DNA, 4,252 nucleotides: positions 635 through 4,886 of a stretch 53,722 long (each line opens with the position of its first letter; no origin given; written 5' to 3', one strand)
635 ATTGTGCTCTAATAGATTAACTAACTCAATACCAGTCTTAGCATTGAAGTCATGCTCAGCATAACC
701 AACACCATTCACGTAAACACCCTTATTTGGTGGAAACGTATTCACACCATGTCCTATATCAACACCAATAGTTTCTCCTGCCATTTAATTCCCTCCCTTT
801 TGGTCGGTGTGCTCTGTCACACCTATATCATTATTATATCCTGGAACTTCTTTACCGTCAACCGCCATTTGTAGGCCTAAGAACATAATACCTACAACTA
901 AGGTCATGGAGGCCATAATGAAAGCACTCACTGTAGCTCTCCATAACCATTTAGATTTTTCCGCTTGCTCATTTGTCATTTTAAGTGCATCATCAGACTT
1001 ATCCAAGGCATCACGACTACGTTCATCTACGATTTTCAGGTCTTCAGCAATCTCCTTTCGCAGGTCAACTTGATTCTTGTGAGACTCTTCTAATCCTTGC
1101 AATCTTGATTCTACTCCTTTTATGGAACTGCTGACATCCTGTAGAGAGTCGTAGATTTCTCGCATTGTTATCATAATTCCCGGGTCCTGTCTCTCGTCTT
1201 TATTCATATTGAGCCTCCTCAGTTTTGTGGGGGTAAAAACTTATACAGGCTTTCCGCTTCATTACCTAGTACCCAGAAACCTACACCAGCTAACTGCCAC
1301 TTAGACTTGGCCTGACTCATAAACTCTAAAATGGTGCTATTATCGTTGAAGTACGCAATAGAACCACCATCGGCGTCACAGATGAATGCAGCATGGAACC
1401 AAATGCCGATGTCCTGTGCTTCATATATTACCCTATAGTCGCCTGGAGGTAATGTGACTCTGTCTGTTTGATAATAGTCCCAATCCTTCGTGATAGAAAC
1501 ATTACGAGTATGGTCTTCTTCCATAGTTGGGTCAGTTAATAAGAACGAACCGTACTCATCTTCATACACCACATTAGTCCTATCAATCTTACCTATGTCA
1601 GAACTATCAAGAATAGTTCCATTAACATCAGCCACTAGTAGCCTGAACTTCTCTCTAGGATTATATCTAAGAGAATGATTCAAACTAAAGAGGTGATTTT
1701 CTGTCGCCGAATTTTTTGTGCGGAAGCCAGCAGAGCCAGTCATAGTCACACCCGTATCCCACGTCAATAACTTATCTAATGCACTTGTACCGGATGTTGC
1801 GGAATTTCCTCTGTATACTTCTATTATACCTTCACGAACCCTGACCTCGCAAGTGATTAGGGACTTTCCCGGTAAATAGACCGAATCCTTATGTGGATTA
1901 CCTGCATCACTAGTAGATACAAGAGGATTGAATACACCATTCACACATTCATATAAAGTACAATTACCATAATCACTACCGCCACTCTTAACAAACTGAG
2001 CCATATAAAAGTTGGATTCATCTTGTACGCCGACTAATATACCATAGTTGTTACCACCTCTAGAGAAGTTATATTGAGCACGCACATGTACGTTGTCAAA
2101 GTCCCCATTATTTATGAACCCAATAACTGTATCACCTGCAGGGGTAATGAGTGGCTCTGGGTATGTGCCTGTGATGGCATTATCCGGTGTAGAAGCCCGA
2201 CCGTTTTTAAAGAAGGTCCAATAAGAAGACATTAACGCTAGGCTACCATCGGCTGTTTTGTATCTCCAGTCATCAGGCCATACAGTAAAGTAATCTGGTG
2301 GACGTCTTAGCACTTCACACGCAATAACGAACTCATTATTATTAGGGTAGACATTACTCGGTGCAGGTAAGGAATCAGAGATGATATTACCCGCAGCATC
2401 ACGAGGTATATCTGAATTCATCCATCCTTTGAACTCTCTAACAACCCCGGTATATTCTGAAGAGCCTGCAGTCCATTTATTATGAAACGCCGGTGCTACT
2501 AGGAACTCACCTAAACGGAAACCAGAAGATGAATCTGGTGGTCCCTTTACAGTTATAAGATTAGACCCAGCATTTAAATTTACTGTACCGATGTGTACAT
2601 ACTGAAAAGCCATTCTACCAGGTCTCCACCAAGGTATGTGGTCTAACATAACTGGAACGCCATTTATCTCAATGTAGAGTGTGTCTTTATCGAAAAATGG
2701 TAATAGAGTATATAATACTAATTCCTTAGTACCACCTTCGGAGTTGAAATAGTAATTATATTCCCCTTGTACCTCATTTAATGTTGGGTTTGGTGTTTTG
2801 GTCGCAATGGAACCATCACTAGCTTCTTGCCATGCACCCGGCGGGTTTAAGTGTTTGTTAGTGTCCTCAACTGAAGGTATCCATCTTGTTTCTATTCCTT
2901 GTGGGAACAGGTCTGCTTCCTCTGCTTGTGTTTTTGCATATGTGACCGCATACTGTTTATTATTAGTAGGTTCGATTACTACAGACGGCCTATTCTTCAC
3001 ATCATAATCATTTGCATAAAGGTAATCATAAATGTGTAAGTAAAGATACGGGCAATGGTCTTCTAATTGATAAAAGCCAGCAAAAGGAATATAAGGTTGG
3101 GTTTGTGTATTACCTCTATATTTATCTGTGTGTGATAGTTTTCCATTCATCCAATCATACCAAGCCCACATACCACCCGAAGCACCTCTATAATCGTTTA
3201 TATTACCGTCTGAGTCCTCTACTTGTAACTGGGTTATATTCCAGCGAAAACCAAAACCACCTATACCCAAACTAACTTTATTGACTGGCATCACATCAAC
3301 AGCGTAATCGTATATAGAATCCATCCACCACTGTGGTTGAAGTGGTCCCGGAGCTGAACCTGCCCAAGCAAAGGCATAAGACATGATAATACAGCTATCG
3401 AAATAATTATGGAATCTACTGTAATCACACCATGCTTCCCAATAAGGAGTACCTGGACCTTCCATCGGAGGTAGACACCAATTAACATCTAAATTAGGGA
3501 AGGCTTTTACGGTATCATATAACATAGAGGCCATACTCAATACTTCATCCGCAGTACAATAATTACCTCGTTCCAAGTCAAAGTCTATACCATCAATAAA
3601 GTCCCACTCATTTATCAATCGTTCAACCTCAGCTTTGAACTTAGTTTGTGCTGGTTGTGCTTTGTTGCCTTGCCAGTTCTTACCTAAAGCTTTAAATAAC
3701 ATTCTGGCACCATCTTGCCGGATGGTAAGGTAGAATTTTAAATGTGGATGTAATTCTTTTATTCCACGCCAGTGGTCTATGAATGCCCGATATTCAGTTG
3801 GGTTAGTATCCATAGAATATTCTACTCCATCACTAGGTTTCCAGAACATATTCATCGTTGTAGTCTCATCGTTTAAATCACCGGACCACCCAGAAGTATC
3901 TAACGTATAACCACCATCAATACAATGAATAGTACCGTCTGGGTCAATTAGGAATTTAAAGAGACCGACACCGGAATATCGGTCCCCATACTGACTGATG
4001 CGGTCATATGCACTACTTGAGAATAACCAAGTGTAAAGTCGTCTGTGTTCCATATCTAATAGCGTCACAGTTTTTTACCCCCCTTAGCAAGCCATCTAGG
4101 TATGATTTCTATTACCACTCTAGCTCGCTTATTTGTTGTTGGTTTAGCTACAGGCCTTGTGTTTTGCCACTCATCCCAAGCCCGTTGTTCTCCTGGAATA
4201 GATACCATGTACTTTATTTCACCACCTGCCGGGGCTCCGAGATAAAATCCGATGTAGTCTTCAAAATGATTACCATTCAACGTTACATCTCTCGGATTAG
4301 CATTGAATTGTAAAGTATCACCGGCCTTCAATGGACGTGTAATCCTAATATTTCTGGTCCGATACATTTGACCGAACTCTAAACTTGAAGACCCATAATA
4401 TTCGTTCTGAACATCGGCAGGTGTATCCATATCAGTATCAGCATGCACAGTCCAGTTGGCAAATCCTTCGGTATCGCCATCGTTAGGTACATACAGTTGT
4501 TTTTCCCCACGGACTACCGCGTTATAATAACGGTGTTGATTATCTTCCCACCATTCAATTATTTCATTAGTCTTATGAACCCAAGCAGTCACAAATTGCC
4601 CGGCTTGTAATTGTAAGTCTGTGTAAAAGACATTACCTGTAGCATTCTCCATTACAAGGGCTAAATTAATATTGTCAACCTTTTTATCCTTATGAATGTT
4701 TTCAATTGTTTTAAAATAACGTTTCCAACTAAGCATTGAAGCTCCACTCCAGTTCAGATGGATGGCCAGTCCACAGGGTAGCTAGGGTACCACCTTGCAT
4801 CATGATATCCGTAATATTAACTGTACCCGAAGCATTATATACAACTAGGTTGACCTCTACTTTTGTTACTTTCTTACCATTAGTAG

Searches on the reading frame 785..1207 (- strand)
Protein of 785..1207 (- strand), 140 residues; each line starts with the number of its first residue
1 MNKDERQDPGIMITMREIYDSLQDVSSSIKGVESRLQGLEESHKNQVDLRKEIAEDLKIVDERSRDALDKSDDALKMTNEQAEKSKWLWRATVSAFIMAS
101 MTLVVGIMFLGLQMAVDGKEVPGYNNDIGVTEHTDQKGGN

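Call 82: search_protein_families(library=phrogs, proteins=[window:785-1207:-], max_evalue=0.001)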
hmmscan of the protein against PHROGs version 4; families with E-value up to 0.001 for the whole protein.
window:785-1207:- (140 aa): 1 family
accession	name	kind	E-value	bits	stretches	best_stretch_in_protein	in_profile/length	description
phrog_689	-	lysis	9.7e-08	33.2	1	27-110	9-87/91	holin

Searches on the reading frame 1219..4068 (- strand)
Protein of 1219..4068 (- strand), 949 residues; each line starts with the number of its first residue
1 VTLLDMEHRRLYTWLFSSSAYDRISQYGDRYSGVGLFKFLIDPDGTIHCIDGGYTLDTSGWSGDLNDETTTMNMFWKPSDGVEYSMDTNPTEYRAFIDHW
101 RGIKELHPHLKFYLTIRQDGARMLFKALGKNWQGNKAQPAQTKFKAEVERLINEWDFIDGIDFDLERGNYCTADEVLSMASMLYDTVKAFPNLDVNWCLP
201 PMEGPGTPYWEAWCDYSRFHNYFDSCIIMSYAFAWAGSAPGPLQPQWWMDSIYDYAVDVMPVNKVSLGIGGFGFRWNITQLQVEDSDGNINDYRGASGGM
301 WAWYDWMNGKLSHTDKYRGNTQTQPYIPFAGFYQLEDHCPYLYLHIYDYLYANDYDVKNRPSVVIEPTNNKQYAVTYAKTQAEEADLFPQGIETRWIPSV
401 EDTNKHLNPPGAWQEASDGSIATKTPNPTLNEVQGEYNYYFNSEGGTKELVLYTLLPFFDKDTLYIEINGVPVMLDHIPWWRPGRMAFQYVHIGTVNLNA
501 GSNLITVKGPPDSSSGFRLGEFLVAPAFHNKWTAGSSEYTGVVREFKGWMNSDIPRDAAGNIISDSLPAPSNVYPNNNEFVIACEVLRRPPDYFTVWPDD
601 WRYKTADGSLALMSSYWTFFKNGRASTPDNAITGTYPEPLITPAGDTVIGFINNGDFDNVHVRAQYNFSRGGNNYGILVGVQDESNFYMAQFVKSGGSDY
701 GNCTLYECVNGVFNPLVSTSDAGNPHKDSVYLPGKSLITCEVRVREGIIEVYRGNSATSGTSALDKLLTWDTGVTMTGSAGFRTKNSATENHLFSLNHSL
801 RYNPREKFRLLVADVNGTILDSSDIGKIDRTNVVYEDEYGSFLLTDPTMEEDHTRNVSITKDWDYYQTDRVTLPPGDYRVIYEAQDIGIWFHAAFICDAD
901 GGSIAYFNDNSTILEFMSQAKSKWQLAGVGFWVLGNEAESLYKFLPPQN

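Call 82: search_protein_families(library=phrogs, proteins=[window:1219-4068:-], max_evalue=0.001)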
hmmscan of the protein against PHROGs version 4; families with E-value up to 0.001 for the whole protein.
window:1219-4068:- (949 aa): 1 family
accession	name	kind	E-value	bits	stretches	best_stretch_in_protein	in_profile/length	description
phrog_3432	-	tail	5e-123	413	1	7-948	3-802/812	minor tail protein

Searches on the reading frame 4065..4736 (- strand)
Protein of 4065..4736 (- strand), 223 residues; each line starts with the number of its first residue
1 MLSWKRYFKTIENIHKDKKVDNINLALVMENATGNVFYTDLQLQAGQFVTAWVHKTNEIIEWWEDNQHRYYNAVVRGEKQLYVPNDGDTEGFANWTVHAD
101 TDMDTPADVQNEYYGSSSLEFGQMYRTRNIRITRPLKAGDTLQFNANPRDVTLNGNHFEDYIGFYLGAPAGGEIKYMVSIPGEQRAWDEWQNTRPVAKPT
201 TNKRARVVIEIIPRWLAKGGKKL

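Call 82: search_protein_families(library=phrogs, proteins=[window:4065-4736:-], max_evalue=0.001)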
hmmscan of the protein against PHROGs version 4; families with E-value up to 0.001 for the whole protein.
window:4065-4736:- (223 aa): 2 families
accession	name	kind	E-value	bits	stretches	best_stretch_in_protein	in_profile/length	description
phrog_12827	-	tail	2.3e-23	84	1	4-159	3-153/194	tail protein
phrog_3473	-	unknown function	1.2e-07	32.8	1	14-65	10-63/66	-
